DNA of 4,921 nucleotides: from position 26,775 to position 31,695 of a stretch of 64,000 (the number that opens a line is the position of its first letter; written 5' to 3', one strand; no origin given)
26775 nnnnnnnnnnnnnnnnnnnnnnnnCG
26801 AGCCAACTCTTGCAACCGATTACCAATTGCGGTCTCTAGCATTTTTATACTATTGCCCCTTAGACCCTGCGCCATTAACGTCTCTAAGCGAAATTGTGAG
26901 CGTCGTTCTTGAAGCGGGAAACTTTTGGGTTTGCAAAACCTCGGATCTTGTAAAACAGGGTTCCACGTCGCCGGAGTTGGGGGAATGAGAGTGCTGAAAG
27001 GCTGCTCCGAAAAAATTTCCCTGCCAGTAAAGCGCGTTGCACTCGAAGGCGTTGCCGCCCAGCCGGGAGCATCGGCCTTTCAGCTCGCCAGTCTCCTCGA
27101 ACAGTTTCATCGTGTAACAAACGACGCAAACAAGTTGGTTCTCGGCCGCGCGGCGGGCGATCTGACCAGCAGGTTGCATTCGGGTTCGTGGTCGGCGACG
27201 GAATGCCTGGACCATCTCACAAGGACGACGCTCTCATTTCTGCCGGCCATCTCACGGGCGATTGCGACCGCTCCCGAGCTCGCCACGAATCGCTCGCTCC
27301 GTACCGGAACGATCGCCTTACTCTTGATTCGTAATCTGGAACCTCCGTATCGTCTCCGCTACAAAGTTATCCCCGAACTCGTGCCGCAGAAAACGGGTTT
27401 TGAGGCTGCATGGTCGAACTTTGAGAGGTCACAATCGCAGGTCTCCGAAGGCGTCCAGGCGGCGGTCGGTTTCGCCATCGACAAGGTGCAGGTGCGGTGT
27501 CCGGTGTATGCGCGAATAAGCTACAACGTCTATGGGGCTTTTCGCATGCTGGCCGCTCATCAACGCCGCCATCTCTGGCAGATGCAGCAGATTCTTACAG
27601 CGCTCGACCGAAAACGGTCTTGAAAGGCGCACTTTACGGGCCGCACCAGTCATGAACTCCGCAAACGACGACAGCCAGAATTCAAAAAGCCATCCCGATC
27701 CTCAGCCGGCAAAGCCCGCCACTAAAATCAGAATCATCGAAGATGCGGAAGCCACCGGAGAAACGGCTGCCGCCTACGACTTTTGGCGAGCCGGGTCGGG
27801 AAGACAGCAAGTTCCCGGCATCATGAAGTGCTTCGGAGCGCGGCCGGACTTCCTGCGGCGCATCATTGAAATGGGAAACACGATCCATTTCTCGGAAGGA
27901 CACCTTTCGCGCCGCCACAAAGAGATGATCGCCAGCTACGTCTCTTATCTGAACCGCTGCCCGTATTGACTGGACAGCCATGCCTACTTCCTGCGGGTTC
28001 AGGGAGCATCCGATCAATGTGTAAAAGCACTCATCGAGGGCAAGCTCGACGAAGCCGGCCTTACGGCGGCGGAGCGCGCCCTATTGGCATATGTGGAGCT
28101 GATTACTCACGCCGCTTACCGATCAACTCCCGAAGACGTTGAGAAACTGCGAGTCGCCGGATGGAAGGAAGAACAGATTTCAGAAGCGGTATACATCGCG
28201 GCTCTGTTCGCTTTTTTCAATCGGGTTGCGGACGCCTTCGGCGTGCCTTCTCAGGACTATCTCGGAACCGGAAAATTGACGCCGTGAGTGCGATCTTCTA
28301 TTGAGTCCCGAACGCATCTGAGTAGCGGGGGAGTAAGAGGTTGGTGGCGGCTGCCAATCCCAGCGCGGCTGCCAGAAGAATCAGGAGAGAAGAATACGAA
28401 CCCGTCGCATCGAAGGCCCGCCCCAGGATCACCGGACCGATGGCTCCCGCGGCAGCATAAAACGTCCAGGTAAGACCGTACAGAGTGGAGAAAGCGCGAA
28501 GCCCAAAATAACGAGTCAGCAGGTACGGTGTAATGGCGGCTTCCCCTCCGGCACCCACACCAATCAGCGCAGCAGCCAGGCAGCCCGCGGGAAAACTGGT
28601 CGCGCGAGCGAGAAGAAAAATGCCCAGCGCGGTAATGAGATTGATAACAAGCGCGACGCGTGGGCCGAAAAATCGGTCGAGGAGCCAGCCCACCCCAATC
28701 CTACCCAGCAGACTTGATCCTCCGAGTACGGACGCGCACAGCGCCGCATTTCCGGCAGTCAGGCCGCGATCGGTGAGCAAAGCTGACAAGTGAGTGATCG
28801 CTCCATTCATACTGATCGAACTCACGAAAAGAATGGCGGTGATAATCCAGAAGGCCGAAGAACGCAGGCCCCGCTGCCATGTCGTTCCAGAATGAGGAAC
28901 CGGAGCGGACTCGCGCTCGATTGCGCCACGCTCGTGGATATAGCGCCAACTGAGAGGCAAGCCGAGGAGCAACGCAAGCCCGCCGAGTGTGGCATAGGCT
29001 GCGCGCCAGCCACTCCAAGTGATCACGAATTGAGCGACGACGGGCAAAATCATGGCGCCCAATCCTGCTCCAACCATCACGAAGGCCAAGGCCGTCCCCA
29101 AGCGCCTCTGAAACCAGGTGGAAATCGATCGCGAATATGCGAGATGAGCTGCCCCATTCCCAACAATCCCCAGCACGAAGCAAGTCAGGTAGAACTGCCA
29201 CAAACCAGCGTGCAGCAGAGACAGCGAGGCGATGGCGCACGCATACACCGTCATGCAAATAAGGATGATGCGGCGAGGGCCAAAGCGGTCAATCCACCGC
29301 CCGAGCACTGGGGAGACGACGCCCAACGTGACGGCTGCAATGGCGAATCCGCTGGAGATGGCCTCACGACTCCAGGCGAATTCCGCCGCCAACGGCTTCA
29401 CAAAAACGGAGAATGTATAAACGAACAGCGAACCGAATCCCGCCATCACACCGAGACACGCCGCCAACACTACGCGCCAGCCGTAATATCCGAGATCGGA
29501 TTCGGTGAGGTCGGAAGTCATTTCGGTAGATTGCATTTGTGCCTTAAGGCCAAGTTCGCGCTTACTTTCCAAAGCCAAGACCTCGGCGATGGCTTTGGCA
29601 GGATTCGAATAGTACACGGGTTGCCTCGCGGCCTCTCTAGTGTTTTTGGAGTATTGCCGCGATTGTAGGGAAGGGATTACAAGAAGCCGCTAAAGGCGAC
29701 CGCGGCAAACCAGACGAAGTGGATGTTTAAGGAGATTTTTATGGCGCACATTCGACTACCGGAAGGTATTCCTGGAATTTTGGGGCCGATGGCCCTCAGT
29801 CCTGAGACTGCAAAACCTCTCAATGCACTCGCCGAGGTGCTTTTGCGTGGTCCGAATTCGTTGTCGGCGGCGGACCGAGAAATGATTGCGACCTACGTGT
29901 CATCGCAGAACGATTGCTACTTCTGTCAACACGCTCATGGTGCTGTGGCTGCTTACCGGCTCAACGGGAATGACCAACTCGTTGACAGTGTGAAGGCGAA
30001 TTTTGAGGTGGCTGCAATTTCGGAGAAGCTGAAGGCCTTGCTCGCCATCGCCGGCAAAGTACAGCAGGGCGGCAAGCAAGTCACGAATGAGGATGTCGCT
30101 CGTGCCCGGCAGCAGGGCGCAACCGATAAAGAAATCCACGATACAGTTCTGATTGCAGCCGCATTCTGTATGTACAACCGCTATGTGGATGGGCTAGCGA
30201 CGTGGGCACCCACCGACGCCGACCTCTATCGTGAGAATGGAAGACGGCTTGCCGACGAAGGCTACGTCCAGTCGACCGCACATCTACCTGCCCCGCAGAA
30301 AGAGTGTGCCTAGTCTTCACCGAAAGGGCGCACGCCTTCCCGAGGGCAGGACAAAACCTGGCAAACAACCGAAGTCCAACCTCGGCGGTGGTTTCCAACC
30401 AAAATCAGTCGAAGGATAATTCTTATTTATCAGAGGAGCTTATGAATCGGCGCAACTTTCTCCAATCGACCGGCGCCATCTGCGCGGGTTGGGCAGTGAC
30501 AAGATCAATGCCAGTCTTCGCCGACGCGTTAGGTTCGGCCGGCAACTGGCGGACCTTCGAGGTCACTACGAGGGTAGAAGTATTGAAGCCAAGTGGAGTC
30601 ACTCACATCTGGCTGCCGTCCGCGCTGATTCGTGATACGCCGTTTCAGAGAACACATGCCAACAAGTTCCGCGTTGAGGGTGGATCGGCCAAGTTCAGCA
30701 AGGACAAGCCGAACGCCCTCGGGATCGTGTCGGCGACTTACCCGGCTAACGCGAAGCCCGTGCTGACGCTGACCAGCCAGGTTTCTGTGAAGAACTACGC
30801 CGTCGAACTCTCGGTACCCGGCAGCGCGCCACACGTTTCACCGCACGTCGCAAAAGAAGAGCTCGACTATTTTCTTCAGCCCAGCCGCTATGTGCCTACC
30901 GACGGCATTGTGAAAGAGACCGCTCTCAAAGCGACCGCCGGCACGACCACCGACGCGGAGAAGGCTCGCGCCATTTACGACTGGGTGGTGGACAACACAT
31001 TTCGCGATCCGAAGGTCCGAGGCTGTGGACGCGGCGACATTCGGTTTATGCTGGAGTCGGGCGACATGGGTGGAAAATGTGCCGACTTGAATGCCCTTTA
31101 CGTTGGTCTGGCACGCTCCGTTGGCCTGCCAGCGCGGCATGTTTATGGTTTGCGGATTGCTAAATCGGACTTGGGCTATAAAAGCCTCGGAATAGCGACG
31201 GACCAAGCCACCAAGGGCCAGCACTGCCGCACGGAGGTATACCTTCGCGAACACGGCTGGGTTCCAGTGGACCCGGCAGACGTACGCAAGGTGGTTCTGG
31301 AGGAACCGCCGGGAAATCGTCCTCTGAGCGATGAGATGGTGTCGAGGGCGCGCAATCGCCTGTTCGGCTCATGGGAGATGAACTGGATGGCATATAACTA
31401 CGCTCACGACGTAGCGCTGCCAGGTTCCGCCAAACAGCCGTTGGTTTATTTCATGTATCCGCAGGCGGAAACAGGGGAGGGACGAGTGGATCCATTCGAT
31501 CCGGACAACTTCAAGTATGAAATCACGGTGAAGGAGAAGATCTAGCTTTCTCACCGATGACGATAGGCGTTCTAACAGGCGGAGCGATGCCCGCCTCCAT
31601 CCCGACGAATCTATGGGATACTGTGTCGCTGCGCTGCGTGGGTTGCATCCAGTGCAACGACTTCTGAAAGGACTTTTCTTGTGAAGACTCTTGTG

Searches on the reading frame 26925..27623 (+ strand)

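Call 29: search_protein_families(library=ncbifam, proteins=[window:26925-27623:+], max_evalue=0.00001)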
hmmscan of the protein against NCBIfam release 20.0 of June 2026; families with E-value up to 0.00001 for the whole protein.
window:26925-27623:+ (232 aa): 0 families

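Call 67: search_protein_families(library=pfam, proteins=[window:26925-27623:+], max_evalue=0.001)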
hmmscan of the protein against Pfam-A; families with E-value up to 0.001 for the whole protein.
window:26925-27623:+ (232 aa): 1 family
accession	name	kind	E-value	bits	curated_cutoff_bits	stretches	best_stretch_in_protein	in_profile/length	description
PF12867.12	DinB_2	-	1.8e-06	28.9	24.8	1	60-220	1-128/128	DinB superfamily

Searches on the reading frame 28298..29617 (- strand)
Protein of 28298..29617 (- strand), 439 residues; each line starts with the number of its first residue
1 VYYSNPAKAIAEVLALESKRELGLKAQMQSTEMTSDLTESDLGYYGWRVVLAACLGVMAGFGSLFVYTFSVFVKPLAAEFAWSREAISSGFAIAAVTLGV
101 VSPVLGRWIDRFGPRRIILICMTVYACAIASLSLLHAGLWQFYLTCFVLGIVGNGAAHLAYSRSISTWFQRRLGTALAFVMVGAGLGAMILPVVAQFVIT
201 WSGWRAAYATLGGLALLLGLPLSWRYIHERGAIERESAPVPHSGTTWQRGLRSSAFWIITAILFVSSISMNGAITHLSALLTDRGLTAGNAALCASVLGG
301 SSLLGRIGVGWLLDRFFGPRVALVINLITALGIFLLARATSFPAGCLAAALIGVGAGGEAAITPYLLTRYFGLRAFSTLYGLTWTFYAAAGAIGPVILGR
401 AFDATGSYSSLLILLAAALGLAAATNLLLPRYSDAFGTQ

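Call 29: search_protein_families(library=ncbifam, proteins=[window:28298-29617:-], max_evalue=0.00001)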
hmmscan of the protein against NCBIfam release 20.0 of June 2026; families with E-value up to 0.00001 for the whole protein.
window:28298-29617:- (439 aa): 14 families
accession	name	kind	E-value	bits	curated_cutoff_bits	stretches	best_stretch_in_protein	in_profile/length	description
NF049980.1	SfMCT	equivalog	1.4e-51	175.4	320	1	47-416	2-376/378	L-lactate MFS transporter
TIGR00890.1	2A0111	subfamily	9e-31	107.1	374.85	1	53-419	6-372/377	oxalate/formate antiport family MFS transporter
NF038246.1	bile_salt_MFS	equivalog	6.5e-22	78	400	1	70-414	26-389/408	conjugated bile salt MFS transporter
NF033733.1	MFS_ArsK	equivalog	2.8e-19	69.2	400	1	49-423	4-377/388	arsenite efflux MFS transporter ArsK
TIGR04259.1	oxa_formateAnti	equivalog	1.8e-17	63.3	335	1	51-428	5-391/405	oxalate/formate MFS antiporter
TIGR00892.1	2A0113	subfamily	3.4e-14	52.4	586.1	1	43-216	14-184/455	monocarboxylate transporter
NF053813.1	MFS_TcaB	equivalog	2.4e-12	46.3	475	1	50-220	6-175/396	putative multidrug effflux MFS transporter TcaB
TIGR00893.1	2A0114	subfamily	1.4e-11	44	395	1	70-424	14-393/399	D-galactonate transporter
NF008586.0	PRK11551.1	equivalog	2.7e-09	36.5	410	1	52-429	18-395/406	3-(3-hydroxy-phenyl)propionate transporter MhpT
TIGR00895.1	2A0115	subfamily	3.7e-09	36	418.55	1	38-229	7-194/398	aromatic acid/H+ symport family MFS transporter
TIGR00881.1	2A0104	subfamily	2.8e-07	29.9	407.75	1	68-226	13-171/379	phosphoglycerate transporter protein PgtP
TIGR00880.1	2_A_01_02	superfamily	6.8e-07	29.5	131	1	92-218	5-130/141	multidrug resistance protein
NF002982.0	PRK03699.1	equivalog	7.8e-07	28.5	221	0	65-252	23-209/395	MFS transporter TsgA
TIGR00710.1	efflux_Bcr_CflA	subfamily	1.7e-06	27.7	200.9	1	57-272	12-224/385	Bcr/CflA family efflux MFS transporter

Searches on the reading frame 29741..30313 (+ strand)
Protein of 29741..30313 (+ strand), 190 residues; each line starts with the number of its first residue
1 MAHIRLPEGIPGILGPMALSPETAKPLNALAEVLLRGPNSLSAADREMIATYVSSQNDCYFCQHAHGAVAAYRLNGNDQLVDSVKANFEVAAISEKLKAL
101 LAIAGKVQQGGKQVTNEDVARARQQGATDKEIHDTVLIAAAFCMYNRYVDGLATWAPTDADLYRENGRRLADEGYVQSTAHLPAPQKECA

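Call 6: search_protein_families(library=ncbifam, proteins=[window:29741-30313:+], max_evalue=0.01)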
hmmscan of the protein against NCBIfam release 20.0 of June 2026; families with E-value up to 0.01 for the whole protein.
window:29741-30313:+ (190 aa): 8 families
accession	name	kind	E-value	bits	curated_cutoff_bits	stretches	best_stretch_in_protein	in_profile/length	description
TIGR01926.1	peroxid_rel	subfamily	3.7e-27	95.3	81.8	1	17-150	36-169/178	peroxidase-related enzyme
TIGR04030.1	perox_Avi_7169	hypoth_equivalog_domain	1.3e-10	41.7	233.15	1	40-149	70-179/185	alkylhydroperoxidase domain protein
NF041238.1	AhpD_rel_CFYUT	equivalog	4.8e-09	35.9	175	1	38-152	215-331/357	alkylhydroperoxidase-related (seleno)protein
TIGR00778.1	ahpD_dom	domain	7.7e-08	31.7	27.8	1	39-72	1-34/51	alkylhydroperoxidase AhpD family core domain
NF053654.1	GroundWater_YciW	equivalog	3.9e-05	23.5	310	1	47-140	66-158/179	YciW-related (seleno)protein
NF041537.1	ArsM_AhpD_UU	exception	4.4e-05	22.4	510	1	81-140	269-328/345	arsenite methyltransferase/AhpD domain selenoprotein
NF045649.1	2X_seleno_MduS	exception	6e-05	22.2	380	1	80-145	238-303/338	methyltransferase domain-containing selenoprotein MduS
NF041047.1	GSU3128_fam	equivalog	0.0013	18.7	110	0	86-136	9-60/84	GSU3128 family (seleno)protein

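Call 7: search_protein_families(library=pfam, proteins=[window:29741-30313:+], max_evalue=0.01)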
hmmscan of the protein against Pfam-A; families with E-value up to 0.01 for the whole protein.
window:29741-30313:+ (190 aa): 1 family
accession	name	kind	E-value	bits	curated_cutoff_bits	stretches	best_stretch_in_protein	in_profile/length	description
PF02627.25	CMD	-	4.2e-13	49.5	23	2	21-70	1-49/84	Carboxymuconolactone decarboxylase family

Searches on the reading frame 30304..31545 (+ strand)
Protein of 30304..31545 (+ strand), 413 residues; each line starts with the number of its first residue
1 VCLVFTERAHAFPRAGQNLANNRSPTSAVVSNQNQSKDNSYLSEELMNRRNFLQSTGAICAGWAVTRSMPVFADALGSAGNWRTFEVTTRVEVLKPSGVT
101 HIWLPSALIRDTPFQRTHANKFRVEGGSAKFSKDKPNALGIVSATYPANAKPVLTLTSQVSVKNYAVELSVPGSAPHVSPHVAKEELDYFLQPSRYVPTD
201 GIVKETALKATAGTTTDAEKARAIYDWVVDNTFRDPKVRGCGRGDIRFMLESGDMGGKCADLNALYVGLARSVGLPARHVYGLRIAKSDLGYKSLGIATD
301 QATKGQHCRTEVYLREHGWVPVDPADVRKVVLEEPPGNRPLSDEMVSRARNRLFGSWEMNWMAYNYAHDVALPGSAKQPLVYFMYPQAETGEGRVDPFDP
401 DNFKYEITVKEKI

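Call 29: search_protein_families(library=ncbifam, proteins=[window:30304-31545:+], max_evalue=0.00001)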
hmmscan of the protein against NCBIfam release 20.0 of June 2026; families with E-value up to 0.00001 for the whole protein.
window:30304-31545:+ (413 aa): 0 families

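Call 67: search_protein_families(library=pfam, proteins=[window:30304-31545:+], max_evalue=0.001)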
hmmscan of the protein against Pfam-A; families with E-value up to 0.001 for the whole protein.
window:30304-31545:+ (413 aa): 1 family
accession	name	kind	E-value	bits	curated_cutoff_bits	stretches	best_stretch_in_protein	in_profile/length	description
PF01841.26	Transglut_core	-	1.4e-21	77.2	23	1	206-324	3-108/108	Transglutaminase-like superfamily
